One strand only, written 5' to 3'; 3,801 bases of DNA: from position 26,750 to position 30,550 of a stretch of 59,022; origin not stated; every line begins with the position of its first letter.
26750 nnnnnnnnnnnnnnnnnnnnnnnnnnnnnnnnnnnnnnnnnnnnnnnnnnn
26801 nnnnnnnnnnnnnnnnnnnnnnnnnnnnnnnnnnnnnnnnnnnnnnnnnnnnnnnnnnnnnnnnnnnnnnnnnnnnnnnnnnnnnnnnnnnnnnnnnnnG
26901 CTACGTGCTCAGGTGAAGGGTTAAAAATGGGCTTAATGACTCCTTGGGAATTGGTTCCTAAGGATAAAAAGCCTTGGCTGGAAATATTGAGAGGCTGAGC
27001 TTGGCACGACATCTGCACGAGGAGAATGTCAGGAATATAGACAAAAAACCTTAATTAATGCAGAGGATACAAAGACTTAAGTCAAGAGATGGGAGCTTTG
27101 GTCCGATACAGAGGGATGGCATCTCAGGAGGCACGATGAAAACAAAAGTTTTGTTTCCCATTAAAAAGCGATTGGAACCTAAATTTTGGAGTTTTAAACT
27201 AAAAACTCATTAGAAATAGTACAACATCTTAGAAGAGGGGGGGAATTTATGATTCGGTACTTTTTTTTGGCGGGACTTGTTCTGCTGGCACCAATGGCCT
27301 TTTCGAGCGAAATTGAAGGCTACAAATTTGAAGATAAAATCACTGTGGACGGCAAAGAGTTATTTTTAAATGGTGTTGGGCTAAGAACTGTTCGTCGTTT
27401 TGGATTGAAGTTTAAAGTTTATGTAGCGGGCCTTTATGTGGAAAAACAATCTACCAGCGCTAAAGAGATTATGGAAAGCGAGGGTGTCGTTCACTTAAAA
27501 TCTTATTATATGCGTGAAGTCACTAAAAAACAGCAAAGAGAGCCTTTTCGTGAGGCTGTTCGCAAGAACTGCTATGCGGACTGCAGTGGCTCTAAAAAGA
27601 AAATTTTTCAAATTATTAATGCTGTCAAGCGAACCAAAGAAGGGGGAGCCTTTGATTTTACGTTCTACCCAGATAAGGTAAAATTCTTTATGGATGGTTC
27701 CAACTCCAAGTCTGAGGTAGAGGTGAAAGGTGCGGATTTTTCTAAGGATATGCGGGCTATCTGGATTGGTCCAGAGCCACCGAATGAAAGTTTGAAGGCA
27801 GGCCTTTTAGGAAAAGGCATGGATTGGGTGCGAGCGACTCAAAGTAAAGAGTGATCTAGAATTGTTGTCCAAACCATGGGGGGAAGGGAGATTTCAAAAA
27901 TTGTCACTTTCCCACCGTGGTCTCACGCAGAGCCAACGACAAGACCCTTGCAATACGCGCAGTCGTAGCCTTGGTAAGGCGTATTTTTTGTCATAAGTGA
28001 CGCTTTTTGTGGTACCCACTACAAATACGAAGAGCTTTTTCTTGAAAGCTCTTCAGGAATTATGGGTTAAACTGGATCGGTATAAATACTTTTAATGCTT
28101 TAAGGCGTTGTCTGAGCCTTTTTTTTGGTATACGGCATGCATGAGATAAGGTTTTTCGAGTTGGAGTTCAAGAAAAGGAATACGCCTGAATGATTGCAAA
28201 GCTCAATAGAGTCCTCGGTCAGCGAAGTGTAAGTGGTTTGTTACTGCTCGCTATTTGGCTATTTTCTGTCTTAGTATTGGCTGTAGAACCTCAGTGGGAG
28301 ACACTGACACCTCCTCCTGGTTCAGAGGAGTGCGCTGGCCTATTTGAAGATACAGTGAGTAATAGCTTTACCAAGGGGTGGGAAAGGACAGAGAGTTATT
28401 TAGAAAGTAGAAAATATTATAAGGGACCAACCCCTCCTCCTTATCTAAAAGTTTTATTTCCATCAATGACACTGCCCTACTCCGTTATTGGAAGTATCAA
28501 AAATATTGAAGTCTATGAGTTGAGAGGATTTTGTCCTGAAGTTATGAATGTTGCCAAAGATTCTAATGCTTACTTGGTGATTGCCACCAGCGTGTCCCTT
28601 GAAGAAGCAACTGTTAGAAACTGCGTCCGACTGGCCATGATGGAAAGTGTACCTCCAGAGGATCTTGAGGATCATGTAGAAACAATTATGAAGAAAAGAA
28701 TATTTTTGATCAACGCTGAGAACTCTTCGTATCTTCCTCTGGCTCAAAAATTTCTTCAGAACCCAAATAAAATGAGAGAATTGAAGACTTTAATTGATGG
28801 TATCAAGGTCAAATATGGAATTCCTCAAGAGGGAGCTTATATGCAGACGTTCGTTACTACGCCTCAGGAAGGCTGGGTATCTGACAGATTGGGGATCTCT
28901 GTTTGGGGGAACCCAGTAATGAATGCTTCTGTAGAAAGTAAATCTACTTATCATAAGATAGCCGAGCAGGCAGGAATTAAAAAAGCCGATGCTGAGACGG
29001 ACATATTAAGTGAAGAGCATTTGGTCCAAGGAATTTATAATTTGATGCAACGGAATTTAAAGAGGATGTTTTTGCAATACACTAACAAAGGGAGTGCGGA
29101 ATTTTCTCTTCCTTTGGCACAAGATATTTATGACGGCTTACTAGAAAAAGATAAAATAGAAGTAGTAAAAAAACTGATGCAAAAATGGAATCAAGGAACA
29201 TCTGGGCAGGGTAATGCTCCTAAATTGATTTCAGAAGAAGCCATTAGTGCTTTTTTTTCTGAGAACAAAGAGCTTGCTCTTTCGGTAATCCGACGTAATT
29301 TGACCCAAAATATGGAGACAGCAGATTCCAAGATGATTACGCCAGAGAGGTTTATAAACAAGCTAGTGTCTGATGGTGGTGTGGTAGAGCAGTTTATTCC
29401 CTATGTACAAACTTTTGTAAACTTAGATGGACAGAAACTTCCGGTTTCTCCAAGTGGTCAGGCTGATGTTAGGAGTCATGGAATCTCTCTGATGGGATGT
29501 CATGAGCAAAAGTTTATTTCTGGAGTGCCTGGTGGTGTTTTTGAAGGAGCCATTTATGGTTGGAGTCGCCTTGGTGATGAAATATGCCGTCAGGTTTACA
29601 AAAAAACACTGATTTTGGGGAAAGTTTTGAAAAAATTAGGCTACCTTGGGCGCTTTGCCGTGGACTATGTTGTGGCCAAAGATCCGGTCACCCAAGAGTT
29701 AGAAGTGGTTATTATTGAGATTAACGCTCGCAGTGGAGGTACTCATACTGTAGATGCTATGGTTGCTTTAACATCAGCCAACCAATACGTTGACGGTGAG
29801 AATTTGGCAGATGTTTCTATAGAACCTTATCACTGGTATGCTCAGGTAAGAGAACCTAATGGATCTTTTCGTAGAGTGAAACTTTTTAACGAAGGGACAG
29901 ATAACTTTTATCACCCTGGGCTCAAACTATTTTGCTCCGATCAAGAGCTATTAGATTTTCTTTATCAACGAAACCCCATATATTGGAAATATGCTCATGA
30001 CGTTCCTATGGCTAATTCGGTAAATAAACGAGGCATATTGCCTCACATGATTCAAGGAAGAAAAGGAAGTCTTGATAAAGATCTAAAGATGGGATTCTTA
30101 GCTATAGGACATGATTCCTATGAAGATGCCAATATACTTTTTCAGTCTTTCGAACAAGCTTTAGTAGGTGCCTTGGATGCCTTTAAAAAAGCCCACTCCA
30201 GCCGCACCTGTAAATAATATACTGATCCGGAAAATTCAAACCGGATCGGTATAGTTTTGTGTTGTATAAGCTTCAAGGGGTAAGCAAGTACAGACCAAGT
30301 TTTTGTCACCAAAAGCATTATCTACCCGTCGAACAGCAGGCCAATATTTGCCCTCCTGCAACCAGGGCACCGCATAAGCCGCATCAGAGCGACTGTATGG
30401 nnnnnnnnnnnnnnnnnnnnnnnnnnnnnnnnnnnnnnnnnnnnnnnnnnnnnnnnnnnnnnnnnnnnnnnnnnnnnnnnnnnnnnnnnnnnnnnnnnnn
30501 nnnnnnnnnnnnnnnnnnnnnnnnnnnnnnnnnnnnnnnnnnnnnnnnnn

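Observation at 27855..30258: Orphan PGM1-like ATP-grasp ligase with an export- or anchor-like N-terminus, bracketed by direct copies of the motif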

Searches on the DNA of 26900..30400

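Call 24: search_rna_families(source=window, start=26900, end=30400, threshold=evalue, max_evalue=1)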
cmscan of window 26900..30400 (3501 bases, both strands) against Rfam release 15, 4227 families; matches with E-value up to 1: 0.
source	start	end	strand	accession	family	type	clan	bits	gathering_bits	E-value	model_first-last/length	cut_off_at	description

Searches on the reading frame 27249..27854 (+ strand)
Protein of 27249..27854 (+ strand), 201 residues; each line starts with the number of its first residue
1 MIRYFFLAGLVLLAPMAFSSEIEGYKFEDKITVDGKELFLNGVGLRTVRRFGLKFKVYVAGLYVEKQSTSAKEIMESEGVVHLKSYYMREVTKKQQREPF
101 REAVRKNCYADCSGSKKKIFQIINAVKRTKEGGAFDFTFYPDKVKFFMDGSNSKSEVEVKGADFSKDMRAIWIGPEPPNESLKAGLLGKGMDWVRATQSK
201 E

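Call 3: search_protein_families(library=pfam, proteins=[window:27249-27854:+], max_evalue=1)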
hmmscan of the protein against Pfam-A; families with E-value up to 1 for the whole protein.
window:27249-27854:+ (201 aa): 2 families
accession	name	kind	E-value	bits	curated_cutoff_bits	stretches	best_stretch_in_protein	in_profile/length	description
PF16036.10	Chalcone_3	-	9.6e-32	110.8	27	1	20-188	2-165/165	Chalcone isomerase-like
PF16035.10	Chalcone_2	-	4.3e-06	27.1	27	1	37-91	2-54/203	Chalcone isomerase like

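Call 4: search_protein_families(library=ncbifam, proteins=[window:27249-27854:+], max_evalue=1)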
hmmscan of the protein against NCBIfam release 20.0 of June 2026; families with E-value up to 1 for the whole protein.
window:27249-27854:+ (201 aa): 1 family
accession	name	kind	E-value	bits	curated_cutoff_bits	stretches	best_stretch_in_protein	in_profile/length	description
NF045822.1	PgAcgDacpgdA2_Bac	equivalog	0.1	11.9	400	1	63-135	26-100/274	peptidoglycan-N-acetylglucosamine deacetylase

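Call 82: search_solved_structures(query=window:27249-27854:+, max_evalue=1)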
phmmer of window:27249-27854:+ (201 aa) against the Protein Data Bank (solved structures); distinct sequences matched with E-value up to 1: 3.
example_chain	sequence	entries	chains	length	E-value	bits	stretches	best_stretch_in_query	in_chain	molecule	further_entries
5wl7_A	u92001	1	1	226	0.046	16.5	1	21-68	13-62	Engineered Chalcone Isomerase ancCHI*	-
5wl4_A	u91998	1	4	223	0.36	13.6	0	21-69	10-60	Engineered Chalcone Isomerase ancR3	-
5wl3_A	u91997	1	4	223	0.63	12.8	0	21-68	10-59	Engineered Chalcone Isomerase ancR2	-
